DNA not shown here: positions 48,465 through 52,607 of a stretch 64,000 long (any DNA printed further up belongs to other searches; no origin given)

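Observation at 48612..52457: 1281-aa Mrr-nuclease + STAND NTPase + helical-repeat protein: an Avs/NLR-like single-gene antiviral sensor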

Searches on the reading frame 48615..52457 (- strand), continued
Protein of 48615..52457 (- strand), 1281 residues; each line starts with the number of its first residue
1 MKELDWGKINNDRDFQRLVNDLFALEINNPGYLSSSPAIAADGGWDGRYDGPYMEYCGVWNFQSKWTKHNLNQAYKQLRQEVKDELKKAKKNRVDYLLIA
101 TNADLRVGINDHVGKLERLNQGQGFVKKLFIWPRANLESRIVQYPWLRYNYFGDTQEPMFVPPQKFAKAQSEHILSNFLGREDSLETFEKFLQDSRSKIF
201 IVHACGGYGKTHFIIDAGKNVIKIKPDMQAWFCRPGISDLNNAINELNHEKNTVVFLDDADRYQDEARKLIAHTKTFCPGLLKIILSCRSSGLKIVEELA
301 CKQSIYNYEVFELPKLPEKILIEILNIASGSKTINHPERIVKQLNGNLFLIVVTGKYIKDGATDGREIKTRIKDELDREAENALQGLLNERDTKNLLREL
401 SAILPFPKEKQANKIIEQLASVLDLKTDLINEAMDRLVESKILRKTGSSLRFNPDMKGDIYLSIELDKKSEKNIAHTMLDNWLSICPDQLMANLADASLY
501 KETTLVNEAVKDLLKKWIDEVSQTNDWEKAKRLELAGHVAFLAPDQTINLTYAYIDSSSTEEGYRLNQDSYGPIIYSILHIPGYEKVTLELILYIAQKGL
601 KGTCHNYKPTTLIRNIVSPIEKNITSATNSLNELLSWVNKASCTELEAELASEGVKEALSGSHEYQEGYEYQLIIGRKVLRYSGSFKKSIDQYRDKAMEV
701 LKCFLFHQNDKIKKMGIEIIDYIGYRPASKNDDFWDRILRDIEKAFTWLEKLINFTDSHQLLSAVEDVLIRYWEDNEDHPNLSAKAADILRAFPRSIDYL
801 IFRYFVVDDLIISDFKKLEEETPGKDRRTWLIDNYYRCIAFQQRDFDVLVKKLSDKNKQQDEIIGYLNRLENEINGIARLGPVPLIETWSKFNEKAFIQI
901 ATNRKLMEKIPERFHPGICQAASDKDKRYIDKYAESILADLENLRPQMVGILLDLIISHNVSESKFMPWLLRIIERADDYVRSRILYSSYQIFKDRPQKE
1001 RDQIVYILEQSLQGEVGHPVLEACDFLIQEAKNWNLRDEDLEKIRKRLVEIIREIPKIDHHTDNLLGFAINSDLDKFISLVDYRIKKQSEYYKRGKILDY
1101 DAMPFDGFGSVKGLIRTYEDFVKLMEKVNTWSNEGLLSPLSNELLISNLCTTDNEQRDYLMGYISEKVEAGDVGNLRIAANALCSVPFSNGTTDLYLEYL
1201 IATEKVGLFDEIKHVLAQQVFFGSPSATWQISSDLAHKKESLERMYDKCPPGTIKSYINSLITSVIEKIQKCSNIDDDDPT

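Call 58: find_related_loci(query=A1, collection=genome_contigs, flank=10000)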
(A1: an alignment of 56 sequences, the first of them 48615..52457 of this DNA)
Query A1 (1281 aa) in genome_contigs; peptide patterns used: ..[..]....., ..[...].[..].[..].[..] (x = any residue, [..] = any of these).
176 stretches matched a pattern; 19 encode a relative of the query (tblastn E <= 1e-3); 19 distinct loci.
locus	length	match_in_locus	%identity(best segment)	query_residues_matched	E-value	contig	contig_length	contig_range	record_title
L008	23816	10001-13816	58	1-1271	0e+0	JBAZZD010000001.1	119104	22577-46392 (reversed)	MAG: Candidatus Paceibacterota bacterium isolate SO_2017_GW1_98 NODE_1093_length_119104_cov_4.864612_OW334_2017, whole g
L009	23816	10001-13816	58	1-1271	0e+0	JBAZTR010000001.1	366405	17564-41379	MAG: Patescibacteria group bacterium isolate SO_2017_GW1_208 NODE_201_length_366405_cov_3.417661_OW334_2017, whole genom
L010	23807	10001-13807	51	1-1271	0e+0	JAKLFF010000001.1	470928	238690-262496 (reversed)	MAG: Patescibacteria group bacterium isolate RA.bin150 RA.bin150_1, whole genome shotgun sequence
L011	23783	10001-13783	36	1-1270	0e+0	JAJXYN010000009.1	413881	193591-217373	MAG: bacterium isolate BP6.bin87 NODE_10_length_413881_cov_2.764080, whole genome shotgun sequence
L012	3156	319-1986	58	1-558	0e+0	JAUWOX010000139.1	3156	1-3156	MAG: bacterium isolate CSMAG_2461 CSMAG_2461_k141_1113404_length_3156_cov_4.0000, whole genome shotgun sequence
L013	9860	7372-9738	39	1-798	0e+0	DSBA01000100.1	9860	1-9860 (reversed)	MAG TPA_asm: Candidatus Uhrbacteria bacterium isolate SpSt-1161 Ga0129302_1003989, whole genome shotgun sequence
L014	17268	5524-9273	34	4-1262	0e+0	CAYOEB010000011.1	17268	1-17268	MAG TPA_asm: uncultured Candidatus Saccharibacteria bacterium isolate SRP135725_co1_76 genome assembly, contig: NODE_428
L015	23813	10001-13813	29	4-1278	7e-151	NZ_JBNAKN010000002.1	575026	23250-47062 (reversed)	MAG: Methanobacterium sp. isolate MBAC-AD2 2412700002, whole genome shotgun sequence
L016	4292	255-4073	29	4-1278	3e-155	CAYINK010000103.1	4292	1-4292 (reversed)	MAG TPA_asm: uncultured Gammaproteobacteria bacterium isolate ERP119705_co25_345 genome assembly, contig: NODE_30305_len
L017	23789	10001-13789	28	1-1265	3e-153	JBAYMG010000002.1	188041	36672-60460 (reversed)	MAG: Candidatus Omnitrophota bacterium isolate SO_2016_LW1_34 scaffold00017_LW64-88_2016, whole genome shotgun sequence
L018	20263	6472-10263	25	4-1278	3e-116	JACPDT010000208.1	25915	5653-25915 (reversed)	MAG: Armatimonadetes bacterium isolate NC_groundwater_316_Ag_B-0.1um_55_8 GD18-4_B1_scaffold_830010, whole genome shotgu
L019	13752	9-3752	30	4-1265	2e-158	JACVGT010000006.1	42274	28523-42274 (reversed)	MAG: Theionarchaea archaeon isolate SZ_20-22.3 SZ_20-22.3_bin20-22.3_017_partial_0_42274, whole genome shotgun sequence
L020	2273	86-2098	34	2-677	3e-116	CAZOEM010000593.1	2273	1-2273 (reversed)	MAG TPA_asm: uncultured Halobacteria archaeon isolate binchicken_co116_93 genome assembly, contig: NODE_69828_length_227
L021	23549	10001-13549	27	4-1183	1e-124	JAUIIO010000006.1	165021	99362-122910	MAG: bacterium isolate Co_bin.265 NODE_994_length_165021_cov_1.600289, whole genome shotgun sequence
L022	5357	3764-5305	37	2-518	2e-96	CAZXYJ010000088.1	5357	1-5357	MAG TPA_asm: uncultured Halobacteria archaeon isolate SRP068000_co2_232 genome assembly, contig: NODE_23023_length_5357_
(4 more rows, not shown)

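Call 74: search_solved_structures(query=A3, max_evalue=1)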
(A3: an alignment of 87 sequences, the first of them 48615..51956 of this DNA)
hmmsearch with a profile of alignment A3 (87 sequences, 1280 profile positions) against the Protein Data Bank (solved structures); distinct sequences matched with E-value up to 1: 65 (the best 60 are shown).
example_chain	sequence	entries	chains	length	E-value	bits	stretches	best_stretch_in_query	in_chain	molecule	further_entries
2w58_A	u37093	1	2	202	0.0028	18.5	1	193-259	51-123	PRIMOSOME COMPONENT (HELICASE LOADER)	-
9uiq_B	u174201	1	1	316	0.009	16.8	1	172-305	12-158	Replication factor C subunit 2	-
2chg_A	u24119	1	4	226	0.01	16.6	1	174-291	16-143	REPLICATION FACTOR C SMALL SUBUNIT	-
8tw7_3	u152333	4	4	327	0.01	16.6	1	175-274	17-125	Replication factor C subunit 3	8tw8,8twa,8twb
8fs3_C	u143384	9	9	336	0.011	16.5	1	175-274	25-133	Replication factor C subunit 3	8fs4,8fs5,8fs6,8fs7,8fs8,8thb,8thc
1sxj_C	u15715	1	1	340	0.011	16.5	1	175-274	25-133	Activator 1 40 kDa subunit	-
6vvo_B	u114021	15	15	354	0.011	16.5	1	172-305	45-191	Replication factor C subunit 2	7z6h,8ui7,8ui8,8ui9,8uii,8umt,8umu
8dr0_C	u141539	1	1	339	0.011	16.5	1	175-274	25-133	Replication factor C subunit 3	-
7ste_C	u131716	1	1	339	0.011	16.5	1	175-274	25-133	Replication factor C subunit 3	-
7sgz_C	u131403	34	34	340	0.011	16.5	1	175-274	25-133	Replication factor C subunit 3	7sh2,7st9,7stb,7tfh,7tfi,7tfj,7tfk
2chq_A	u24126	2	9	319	0.024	15.4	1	174-291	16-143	REPLICATION FACTOR C SMALL SUBUNIT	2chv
9uiq_C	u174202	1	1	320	0.027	15.2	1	175-287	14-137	Replication factor C subunit 5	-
6vvo_C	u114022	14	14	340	0.03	15.1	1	175-287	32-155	Replication factor C subunit 5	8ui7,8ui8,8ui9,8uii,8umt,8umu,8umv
7z6h_G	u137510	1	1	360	0.034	14.9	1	175-287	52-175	Replication factor C subunit 5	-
6c2u_A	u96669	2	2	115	0.072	13.8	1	171-236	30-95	phosphate-loop protein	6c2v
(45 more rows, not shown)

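Call 82: find_related_loci(query=A1, collection=viral_contigs, flank=10000)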
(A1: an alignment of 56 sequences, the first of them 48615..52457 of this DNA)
Query A1 (1281 aa) in viral_contigs; peptide patterns used: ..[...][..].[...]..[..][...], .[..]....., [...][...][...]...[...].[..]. (x = any residue, [..] = any of these).
119 stretches matched a pattern, but none encodes a relative of the query by tblastn (E <= 1e-3).

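Call 84: find_encoding_contigs(protein=P0020, flank=8000, max_places=1)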
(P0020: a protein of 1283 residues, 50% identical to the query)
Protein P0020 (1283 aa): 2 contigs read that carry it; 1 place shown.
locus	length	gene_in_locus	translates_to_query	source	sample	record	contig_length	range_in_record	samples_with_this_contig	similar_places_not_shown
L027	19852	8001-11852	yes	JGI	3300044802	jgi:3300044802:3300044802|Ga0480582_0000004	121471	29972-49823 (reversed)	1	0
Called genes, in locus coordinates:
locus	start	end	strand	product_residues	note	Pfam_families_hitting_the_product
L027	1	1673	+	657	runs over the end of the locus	-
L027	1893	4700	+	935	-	PF04313:HSDR_N (weak), PF00270:DEAD, PF04851:ResIII, PF18766:SWI2_SNF2, PF08463:EcoEI_R_C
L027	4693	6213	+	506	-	PF12161:HsdM_N, PF02384:N6_Mtase, PF01170:UPF0020, PF13847:Methyltransf_31 (faint), PF07669:Eco57I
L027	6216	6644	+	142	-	PF01420:Methylase_S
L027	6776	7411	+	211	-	PF01420:Methylase_S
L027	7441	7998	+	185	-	-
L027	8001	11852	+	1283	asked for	PF25199:nSTAND_NTPase5 (weak)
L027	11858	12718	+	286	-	-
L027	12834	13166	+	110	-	-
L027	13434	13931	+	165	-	-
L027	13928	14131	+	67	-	-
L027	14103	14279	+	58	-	-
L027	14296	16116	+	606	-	PF00004:AAA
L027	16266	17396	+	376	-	-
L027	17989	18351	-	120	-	PF22296:bAvd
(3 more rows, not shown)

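Call 85: find_encoding_contigs(protein=P0049, flank=8000, max_places=1)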
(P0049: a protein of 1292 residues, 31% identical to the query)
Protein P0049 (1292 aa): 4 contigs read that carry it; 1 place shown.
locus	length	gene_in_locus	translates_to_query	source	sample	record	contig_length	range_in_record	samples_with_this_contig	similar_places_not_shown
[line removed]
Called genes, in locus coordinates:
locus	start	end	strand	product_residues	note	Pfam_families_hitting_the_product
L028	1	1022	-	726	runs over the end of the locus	PF08487:VIT, PF00092:VWA, PF13519:VWA_2, PF13768:VWA_3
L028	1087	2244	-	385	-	PF13490:zf-HC2 (weak)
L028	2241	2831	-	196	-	PF04542:Sigma70_r2, PF08281:Sigma70_r4_2, PF04545:Sigma70_r4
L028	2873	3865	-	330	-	PF06144:DNA_pol3_delta, PF21694:DNA_pol3_delta_C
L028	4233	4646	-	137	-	-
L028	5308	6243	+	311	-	PF13489:Methyltransf_23, PF13847:Methyltransf_31, PF08241:Methyltransf_11, PF08242:Methyltransf_12, PF13649:Methyltransf_25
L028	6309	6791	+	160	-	PF01750:HycI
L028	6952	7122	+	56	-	PF01381:HTH_3, PF12844:HTH_19 (weak)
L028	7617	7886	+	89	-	-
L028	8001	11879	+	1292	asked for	PF25199:nSTAND_NTPase5 (weak)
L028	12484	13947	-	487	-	PF27537:HoxH, PF00374:NiFeSe_Hases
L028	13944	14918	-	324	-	PF01058:Oxidored_q6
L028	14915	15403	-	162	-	PF02662:FlpD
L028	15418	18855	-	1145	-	PF00890:FAD_binding_2 (weak), PF12831:FAD_oxidored, PF14691:Fer4_20, PF07992:Pyr_redox_2, PF13738:Pyr_redox_3, PF12838:Fer4_7, PF13237:Fer4_10, PF14697:Fer4_21, +12 more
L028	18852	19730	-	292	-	PF02754:CCG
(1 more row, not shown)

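Call 86: find_encoding_contigs(protein=P0025, flank=8000, max_places=1)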
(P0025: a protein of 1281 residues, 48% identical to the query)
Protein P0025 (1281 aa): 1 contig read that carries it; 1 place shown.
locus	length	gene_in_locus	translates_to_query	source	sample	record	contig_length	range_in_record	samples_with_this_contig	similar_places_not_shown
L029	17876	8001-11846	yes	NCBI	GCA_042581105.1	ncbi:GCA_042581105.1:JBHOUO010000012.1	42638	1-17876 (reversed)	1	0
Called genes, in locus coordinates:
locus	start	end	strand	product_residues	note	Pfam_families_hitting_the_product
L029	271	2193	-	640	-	-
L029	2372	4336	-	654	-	PF00009:GTP_EFTU, PF03144:GTP_EFTU_D2 (faint), PF25461:Beta-barrel_SelB, PF09106:WHD_2nd_SelB (faint), PF09107:WHD_3rd_SelB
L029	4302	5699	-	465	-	PF12390:Se-cys_synth_N, PF03841:SelA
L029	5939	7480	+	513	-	PF05362:Lon_C (faint), PF13541:ChlI, PF05496:RuvB_N (faint), PF00493:MCM (faint), PF01078:Mg_chelatase, PF07728:AAA_5 (weak), PF13335:Mg_chelatase_C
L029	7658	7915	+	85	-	-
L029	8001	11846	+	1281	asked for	PF25199:nSTAND_NTPase5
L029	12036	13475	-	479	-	PF00884:Sulfatase, PF01663:Phosphodiest (weak), PF16347:SGSH_C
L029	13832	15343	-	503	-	PF01408:GFO_IDH_MocA, PF19051:GFO_IDH_MocA_C2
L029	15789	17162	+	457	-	PF01041:DegT_DnrJ_EryC1, PF01053:Cys_Met_Meta_PP (weak), PF00266:Aminotran_5 (faint)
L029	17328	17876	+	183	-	PF04734:Ceramidase_alk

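Call 87: find_encoding_contigs(protein=P0066, flank=8000, max_places=1)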
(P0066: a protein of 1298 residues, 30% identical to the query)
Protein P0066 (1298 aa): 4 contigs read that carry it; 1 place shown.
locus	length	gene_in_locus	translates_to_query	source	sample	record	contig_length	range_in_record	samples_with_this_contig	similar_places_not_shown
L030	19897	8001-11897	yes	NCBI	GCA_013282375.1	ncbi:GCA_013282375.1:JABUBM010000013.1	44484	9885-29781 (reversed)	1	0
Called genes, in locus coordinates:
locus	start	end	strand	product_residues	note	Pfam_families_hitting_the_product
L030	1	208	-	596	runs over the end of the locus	PF01875:Memo, PF09587:PGA_cap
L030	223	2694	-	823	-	-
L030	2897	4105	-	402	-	PF01734:Patatin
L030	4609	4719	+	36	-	-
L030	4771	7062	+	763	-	PF02384:N6_Mtase, PF07669:Eco57I, PF18135:Type_ISP_C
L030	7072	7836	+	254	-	PF18135:Type_ISP_C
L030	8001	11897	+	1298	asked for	PF25199:nSTAND_NTPase5 (weak)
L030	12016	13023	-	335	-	PF13560:HTH_31 (weak), PF13274:SocA_Panacea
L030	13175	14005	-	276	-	PF13730:HTH_36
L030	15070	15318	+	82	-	PF01402:RHH_1 (weak)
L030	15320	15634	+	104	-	PF02452:PemK_toxin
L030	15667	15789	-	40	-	PF13274:SocA_Panacea (weak)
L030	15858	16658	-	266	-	PF13730:HTH_36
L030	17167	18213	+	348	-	PF00005:ABC_tran, PF13304:AAA_21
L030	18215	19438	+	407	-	PF12679:ABC2_membrane_2, PF12698:ABC2_membrane_3, PF01061:ABC2_membrane, PF12730:ABC2_membrane_4 (weak)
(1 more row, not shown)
